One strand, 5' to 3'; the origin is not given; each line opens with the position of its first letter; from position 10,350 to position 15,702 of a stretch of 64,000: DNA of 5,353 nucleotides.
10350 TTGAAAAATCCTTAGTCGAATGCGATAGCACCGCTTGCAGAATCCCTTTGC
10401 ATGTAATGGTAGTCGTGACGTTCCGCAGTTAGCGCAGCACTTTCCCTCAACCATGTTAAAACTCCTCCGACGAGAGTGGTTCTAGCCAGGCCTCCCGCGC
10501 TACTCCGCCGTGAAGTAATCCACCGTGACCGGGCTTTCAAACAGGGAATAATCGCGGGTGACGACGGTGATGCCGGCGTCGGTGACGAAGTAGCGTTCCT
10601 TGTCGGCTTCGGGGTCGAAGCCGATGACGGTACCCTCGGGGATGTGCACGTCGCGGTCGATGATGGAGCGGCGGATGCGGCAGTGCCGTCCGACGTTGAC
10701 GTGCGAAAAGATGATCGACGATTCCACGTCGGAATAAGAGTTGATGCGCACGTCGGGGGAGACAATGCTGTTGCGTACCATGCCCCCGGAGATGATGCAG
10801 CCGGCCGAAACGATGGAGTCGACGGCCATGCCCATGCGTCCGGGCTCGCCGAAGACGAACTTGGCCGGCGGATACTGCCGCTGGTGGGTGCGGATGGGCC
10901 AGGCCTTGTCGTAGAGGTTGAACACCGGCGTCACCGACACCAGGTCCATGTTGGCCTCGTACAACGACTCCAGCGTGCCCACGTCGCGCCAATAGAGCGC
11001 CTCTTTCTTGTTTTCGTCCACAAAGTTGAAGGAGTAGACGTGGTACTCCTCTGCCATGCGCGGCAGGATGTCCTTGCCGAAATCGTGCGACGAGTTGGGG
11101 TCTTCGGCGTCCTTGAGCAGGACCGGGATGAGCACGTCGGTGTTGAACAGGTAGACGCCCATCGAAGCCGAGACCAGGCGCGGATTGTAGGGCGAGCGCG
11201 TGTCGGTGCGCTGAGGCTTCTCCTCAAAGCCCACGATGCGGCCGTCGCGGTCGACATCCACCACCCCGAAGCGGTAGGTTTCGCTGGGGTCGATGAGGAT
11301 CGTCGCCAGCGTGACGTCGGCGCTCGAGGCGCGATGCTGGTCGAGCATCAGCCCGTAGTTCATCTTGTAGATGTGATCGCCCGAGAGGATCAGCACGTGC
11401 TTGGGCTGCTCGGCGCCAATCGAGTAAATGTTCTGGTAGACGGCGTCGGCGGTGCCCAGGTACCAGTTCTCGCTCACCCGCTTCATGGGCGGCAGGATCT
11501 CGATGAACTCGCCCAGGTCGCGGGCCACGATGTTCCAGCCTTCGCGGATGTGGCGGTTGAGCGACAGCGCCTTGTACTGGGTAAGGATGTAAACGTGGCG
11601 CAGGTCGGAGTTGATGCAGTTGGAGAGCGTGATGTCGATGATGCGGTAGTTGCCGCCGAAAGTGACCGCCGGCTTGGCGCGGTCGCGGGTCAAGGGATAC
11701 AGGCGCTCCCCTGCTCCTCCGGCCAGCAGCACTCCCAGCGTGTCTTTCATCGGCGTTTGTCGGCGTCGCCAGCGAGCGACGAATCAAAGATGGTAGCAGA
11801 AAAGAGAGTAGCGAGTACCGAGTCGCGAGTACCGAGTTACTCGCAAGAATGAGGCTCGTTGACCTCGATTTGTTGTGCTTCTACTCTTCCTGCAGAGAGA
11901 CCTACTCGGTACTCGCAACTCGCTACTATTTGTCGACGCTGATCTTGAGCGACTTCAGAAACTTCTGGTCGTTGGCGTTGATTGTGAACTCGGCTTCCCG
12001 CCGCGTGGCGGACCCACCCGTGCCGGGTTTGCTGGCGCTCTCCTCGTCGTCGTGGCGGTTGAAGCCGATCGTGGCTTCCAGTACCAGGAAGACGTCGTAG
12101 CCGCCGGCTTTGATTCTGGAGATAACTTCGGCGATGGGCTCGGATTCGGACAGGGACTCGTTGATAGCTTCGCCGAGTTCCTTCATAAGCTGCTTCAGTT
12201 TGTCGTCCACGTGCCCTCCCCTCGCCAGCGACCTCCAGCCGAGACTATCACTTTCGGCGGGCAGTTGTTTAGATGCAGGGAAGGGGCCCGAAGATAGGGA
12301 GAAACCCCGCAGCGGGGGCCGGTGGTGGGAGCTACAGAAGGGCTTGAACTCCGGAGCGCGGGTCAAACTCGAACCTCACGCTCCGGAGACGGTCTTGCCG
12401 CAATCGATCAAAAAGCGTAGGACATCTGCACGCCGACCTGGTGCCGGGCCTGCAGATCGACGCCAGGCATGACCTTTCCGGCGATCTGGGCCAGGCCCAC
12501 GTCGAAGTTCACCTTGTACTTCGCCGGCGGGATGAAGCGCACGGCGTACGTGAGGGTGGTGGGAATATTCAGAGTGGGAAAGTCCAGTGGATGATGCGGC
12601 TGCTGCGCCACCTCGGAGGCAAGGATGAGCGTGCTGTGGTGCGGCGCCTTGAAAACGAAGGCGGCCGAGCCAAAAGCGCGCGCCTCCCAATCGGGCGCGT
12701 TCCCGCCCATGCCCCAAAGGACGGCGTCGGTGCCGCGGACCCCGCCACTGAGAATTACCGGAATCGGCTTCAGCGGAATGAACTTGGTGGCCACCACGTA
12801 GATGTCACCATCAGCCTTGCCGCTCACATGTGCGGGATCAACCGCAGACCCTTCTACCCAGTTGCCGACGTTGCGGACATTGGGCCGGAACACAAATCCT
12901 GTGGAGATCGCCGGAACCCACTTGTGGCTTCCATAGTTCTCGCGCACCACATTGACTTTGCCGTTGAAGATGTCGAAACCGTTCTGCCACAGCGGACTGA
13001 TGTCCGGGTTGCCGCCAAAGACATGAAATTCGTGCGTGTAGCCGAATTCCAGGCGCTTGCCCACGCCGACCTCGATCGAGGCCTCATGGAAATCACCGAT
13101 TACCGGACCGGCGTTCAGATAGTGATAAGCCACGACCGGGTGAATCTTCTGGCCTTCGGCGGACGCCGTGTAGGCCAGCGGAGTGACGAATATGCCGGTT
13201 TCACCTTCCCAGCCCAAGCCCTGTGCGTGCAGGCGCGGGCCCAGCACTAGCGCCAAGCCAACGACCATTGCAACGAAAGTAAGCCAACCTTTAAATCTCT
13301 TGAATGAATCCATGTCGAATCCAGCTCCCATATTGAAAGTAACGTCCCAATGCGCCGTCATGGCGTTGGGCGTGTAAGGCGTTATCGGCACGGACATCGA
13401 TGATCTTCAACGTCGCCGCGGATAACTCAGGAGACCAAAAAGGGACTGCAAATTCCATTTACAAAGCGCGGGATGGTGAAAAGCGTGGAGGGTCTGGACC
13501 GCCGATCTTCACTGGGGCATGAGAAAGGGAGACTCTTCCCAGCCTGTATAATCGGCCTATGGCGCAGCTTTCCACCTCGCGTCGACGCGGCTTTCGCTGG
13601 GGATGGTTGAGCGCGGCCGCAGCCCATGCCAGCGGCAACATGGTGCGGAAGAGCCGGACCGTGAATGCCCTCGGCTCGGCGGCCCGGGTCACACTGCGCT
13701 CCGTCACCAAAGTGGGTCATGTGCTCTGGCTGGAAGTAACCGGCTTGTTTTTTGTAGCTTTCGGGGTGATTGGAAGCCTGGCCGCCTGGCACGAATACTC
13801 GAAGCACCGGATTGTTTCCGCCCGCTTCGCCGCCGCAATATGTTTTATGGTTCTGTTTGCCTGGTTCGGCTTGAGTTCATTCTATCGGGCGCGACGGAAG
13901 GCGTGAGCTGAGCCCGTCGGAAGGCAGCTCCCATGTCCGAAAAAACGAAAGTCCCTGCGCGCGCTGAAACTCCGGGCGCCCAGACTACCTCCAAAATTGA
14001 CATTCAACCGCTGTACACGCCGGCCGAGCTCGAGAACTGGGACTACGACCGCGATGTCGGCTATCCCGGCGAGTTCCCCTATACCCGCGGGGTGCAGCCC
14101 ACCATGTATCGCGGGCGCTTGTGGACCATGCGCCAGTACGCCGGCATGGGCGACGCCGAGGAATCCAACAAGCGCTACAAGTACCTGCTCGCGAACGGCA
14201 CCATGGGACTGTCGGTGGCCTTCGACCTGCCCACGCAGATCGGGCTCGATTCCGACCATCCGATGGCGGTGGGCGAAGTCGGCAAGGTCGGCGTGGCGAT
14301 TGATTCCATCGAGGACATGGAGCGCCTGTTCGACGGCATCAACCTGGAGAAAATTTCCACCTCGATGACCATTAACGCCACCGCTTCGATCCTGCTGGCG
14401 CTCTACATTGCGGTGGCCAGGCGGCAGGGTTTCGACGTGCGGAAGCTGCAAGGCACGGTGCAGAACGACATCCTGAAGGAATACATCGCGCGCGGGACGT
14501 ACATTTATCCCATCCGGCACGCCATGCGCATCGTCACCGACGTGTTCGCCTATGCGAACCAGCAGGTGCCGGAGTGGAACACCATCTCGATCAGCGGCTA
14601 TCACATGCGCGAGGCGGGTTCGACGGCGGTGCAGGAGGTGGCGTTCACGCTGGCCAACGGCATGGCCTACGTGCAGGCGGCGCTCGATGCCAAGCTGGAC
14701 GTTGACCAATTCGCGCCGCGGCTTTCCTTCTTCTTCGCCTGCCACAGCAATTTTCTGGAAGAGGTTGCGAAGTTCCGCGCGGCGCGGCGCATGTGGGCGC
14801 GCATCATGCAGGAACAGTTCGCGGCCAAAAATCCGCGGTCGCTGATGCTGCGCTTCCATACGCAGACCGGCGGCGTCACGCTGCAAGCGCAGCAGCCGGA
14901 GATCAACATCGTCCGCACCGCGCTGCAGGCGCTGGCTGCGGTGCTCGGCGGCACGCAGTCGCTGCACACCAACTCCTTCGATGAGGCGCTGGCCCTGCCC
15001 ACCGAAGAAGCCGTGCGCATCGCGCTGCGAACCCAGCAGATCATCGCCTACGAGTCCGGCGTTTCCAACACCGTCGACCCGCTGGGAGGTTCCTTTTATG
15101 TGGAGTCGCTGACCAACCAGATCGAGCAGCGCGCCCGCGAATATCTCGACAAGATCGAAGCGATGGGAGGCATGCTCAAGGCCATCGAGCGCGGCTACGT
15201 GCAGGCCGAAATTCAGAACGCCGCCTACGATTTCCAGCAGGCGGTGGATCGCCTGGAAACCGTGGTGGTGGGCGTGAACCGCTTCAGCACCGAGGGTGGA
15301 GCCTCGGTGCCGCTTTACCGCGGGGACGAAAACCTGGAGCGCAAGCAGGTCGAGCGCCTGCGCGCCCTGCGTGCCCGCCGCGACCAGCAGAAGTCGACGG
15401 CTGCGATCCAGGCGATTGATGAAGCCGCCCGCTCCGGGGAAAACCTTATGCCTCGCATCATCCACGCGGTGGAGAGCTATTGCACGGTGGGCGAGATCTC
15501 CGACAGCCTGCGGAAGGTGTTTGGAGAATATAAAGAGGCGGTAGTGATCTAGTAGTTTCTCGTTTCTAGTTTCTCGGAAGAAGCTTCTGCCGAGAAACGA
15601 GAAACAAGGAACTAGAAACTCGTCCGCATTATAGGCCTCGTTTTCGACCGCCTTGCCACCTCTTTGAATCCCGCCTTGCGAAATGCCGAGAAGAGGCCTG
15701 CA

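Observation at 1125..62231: About 25 intergenic hairpins share one architecture (arms of 3-4 tandem 7-8 nt words) but use different words at different loci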

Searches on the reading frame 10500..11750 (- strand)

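Call 101: search_protein_families(library=pfam, proteins=[window:10500-11750:-], max_evalue=0.0001)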
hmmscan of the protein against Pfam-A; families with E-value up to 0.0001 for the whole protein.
window:10500-11750:- (416 aa): 4 families
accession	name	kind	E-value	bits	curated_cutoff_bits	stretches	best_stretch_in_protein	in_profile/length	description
PF00483.29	NTP_transferase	-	2.4e-63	214.4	21.2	1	6-270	2-242/245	Nucleotidyl transferase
PF24894.1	Hexapep_GlmU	-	1.9e-42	144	23.3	1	294-397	1-104/104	GlmU-like, C-terminal hexapeptide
PF25247.1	LbH_GLGC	-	6.9e-09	36.2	27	0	350-401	73-128/135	GLGC left-handed parallel beta-helix domain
PF25084.1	LbH_EIF2B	-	3.5e-08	33.8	54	1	314-376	24-87/105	EIF2B subunit epsilon LbH domain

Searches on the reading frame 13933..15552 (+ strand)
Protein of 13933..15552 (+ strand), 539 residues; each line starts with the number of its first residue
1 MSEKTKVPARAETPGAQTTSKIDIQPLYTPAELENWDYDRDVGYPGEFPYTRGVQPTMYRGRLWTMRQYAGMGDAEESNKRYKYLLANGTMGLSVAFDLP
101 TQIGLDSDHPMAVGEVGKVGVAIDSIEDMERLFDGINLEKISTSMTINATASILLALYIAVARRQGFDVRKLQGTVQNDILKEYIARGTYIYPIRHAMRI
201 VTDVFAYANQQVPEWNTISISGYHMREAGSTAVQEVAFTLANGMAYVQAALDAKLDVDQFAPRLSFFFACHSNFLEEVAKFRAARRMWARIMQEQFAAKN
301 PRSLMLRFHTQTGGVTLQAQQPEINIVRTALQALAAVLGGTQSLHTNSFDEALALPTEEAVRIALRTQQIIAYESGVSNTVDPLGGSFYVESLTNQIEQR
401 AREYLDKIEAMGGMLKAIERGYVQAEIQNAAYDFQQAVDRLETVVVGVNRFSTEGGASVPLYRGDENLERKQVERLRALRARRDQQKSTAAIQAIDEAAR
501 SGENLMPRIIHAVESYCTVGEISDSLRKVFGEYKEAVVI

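Call 101: search_protein_families(library=pfam, proteins=[window:13933-15552:+], max_evalue=0.0001)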
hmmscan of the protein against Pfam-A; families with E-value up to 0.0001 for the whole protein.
window:13933-15552:+ (539 aa): 1 family
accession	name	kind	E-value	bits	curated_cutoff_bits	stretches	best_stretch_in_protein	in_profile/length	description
PF01642.28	MM_CoA_mutase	-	1.9e-231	769.5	22.1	1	17-531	1-512/512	Methylmalonyl-CoA mutase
